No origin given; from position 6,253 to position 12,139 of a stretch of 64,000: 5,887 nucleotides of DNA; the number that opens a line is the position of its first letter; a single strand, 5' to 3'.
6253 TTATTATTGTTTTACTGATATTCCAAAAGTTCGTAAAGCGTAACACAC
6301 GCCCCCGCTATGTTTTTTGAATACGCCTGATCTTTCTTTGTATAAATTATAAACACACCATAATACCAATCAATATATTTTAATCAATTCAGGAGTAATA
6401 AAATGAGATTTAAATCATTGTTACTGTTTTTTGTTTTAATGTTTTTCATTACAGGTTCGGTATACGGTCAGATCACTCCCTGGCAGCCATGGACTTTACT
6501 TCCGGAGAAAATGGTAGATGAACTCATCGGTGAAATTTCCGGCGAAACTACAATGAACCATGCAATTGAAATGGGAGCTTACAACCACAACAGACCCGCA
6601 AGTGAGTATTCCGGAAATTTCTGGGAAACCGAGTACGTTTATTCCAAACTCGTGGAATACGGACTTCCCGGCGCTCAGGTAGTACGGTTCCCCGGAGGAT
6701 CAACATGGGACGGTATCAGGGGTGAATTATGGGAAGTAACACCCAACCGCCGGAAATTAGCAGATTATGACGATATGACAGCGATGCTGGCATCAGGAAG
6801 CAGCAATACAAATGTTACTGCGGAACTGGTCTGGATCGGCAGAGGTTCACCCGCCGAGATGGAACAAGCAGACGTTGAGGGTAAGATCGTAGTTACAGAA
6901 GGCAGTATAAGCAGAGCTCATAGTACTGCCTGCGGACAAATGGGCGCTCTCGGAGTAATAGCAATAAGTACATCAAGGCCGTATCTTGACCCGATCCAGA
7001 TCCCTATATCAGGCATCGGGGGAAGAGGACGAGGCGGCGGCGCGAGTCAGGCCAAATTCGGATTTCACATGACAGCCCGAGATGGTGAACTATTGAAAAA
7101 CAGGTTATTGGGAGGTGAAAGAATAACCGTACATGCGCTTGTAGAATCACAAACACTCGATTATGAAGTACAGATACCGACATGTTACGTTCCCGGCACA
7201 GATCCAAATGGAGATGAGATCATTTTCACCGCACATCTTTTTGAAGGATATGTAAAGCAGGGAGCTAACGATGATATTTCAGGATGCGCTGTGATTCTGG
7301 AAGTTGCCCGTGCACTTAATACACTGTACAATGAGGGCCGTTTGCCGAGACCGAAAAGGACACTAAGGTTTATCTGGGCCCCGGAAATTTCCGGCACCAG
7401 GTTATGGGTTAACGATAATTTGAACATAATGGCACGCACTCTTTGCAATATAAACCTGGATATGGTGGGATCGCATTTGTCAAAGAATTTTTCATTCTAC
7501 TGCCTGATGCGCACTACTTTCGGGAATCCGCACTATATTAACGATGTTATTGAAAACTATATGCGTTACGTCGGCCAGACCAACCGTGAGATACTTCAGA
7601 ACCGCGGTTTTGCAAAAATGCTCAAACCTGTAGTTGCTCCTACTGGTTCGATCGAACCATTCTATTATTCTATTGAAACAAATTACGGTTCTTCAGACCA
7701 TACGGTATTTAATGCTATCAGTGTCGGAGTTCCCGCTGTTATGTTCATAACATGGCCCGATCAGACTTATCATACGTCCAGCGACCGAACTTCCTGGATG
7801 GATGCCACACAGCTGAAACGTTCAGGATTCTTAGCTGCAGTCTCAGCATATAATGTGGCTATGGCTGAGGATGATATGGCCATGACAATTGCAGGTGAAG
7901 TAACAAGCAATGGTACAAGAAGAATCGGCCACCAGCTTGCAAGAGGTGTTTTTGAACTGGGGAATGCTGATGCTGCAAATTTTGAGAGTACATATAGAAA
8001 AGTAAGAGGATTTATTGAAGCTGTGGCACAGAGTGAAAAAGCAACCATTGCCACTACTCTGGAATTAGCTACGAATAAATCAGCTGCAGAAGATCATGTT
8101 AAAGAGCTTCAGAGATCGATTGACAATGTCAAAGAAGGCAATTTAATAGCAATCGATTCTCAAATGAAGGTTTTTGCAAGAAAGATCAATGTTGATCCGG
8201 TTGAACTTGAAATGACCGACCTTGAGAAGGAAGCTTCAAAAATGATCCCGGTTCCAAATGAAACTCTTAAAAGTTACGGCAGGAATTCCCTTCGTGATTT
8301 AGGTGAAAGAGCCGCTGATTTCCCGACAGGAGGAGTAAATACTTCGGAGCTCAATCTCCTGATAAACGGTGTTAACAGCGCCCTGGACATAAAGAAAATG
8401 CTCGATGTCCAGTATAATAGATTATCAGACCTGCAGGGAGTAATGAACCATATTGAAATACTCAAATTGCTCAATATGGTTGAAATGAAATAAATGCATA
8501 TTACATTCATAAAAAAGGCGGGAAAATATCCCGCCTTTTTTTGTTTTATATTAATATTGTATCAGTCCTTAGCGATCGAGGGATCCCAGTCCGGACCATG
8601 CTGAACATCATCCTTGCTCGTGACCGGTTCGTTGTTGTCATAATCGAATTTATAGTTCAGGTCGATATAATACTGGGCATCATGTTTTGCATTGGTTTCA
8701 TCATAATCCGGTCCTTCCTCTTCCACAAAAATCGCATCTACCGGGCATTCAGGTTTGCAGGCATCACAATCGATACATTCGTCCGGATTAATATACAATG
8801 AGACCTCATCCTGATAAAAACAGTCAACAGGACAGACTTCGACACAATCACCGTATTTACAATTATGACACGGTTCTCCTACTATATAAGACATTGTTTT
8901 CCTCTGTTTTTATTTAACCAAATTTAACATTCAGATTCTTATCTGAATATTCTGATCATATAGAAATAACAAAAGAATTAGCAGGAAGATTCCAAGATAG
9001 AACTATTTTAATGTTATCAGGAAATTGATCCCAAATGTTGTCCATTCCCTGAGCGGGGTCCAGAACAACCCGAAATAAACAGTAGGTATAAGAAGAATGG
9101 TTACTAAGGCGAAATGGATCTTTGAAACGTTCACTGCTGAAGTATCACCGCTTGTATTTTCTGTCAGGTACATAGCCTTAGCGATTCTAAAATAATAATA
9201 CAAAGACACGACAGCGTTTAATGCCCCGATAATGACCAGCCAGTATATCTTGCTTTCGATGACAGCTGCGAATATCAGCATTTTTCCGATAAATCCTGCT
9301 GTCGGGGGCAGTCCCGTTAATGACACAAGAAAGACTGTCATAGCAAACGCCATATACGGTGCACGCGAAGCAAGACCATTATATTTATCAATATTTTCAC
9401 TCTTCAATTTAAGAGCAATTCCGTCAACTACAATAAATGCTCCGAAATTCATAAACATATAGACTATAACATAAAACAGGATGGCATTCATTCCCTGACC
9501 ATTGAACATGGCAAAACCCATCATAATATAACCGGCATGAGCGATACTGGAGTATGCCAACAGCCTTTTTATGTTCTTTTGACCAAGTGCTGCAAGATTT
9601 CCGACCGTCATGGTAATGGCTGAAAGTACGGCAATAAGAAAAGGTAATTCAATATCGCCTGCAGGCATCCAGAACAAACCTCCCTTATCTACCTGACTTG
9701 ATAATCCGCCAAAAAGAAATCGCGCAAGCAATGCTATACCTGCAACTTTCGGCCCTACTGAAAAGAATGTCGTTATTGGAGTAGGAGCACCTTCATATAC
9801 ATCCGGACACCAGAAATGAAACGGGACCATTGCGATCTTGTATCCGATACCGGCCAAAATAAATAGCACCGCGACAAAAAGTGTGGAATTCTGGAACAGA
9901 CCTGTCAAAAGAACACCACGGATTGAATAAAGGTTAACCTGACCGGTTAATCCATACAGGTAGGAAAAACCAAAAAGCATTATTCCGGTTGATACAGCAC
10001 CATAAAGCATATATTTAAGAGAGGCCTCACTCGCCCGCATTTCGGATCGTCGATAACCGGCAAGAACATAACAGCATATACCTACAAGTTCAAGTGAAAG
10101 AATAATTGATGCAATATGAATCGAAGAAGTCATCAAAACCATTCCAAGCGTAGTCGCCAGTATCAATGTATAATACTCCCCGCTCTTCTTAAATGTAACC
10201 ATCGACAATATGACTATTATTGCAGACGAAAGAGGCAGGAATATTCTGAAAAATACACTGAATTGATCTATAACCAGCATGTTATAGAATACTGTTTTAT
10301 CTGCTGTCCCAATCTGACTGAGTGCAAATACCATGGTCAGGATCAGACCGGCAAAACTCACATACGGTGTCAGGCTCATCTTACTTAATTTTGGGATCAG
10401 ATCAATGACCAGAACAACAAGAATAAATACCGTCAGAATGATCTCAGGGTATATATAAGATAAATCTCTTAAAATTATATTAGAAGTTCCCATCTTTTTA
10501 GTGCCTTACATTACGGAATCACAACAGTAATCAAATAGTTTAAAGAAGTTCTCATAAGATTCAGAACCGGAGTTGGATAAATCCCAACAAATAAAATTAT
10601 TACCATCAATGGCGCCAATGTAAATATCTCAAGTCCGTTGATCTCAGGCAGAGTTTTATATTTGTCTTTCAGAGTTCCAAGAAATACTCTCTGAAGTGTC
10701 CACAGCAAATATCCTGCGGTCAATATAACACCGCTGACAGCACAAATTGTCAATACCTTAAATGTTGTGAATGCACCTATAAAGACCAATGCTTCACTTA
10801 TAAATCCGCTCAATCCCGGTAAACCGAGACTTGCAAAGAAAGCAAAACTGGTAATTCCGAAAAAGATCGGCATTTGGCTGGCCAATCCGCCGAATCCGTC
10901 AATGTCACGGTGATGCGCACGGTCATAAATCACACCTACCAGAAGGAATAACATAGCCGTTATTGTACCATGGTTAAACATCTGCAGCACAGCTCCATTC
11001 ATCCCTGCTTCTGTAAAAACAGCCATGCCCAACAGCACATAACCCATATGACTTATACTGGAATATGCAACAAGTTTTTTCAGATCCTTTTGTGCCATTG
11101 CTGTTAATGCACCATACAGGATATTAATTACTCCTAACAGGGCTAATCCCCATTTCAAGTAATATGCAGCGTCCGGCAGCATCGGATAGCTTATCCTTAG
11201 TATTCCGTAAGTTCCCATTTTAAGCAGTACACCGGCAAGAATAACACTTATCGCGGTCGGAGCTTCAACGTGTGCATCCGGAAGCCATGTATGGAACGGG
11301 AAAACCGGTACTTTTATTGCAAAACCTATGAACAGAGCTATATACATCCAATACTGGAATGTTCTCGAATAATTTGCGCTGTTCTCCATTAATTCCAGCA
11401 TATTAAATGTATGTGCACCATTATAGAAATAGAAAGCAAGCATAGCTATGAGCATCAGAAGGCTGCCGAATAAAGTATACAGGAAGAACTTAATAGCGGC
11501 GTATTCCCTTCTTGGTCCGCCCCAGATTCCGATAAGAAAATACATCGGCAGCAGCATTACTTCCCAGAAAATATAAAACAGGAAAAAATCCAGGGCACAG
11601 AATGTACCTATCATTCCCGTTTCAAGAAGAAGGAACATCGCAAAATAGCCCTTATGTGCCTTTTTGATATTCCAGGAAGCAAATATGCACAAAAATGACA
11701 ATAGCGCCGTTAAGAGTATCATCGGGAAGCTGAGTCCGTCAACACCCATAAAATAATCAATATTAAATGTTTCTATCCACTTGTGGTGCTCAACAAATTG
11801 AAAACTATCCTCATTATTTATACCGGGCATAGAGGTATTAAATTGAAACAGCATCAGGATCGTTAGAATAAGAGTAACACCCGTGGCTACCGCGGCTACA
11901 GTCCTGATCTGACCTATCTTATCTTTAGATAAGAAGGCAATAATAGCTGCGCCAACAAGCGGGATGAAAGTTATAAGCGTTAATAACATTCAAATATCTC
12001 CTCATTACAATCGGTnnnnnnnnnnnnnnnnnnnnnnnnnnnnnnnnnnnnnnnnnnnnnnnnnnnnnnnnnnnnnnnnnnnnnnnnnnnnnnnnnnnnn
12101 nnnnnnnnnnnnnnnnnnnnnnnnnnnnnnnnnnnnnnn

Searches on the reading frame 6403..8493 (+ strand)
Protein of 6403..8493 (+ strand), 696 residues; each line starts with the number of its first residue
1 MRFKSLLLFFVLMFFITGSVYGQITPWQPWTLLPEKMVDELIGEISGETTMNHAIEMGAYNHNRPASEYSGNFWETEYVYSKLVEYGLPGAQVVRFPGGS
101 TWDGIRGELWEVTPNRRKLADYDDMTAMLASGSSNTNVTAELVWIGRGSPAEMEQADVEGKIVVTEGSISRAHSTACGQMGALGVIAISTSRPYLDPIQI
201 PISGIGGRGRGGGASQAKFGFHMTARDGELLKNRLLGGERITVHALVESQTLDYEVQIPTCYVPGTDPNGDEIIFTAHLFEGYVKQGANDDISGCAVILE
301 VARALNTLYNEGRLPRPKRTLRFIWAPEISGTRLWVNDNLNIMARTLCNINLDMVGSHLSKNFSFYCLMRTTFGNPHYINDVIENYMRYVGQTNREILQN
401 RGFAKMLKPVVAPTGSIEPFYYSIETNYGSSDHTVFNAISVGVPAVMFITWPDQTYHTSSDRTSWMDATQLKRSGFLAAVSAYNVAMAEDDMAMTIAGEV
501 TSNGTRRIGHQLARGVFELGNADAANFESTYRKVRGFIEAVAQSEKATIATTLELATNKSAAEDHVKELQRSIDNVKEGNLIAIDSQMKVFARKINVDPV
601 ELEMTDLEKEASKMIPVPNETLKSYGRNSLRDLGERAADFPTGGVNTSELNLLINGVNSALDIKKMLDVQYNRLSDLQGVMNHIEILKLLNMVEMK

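Call 69: search_protein_families(library=pfam, proteins=[window:6403-8493:+], max_evalue=0.00001)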
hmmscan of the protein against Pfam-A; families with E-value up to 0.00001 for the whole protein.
window:6403-8493:+ (696 aa): 2 families
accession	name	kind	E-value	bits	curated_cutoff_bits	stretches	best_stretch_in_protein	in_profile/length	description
PF04389.22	Peptidase_M28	-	2.3e-19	70.3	21.3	1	265-479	8-190/193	Peptidase family M28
PF16254.10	DUF4910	-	1e-08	34.8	26.6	0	260-363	60-152/247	Domain of unknown function (DUF4910)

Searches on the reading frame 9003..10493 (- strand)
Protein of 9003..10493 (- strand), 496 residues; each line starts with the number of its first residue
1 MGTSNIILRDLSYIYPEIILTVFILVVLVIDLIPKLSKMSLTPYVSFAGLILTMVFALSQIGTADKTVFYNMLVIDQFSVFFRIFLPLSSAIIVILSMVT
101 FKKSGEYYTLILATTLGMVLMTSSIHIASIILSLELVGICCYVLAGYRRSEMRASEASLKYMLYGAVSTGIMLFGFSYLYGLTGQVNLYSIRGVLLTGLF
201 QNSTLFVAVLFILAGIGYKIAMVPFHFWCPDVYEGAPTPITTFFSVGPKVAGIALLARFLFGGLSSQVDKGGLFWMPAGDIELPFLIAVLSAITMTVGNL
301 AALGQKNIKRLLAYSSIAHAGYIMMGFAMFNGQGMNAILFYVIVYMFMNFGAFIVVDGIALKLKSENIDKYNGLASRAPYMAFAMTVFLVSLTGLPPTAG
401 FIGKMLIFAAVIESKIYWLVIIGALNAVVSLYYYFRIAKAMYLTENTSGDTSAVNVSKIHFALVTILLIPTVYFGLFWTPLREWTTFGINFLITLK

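Call 69: search_protein_families(library=pfam, proteins=[window:9003-10493:-], max_evalue=0.00001)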
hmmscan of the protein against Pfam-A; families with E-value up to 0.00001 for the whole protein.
window:9003-10493:- (496 aa): 1 family
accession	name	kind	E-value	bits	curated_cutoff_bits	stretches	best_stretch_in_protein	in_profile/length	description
PF00361.26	Proton_antipo_M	-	4.7e-72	243.1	21.5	1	126-429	3-293/294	NADH:quinone oxidoreductase/Mrp antiporter, TM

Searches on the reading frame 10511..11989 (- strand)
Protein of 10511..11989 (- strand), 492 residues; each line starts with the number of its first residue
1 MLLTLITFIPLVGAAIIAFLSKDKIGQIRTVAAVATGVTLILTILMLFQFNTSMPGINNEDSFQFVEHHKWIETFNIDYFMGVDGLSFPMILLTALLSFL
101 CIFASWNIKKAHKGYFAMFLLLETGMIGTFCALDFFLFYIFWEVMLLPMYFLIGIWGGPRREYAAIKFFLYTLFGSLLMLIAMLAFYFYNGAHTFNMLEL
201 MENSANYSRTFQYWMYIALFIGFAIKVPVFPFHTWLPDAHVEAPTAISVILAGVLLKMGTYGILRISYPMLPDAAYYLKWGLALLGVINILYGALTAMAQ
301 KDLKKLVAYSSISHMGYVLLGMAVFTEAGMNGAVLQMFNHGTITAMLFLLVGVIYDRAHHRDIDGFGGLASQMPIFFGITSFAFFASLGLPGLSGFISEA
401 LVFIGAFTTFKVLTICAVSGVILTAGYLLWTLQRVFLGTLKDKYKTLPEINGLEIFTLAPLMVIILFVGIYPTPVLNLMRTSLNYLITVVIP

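Call 69: search_protein_families(library=pfam, proteins=[window:10511-11989:-], max_evalue=0.00001)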
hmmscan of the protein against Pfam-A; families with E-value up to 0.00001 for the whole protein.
window:10511-11989:- (492 aa): 2 families
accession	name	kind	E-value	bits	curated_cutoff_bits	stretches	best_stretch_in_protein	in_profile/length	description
PF00361.26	Proton_antipo_M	-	6.3e-78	262.4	21.5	1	132-423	1-293/294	NADH:quinone oxidoreductase/Mrp antiporter, TM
PF01059.23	Oxidored_q5_N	-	1.1e-06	29.1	22.7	1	62-121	38-98/110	NADH-ubiquinone oxidoreductase chain 4, amino terminus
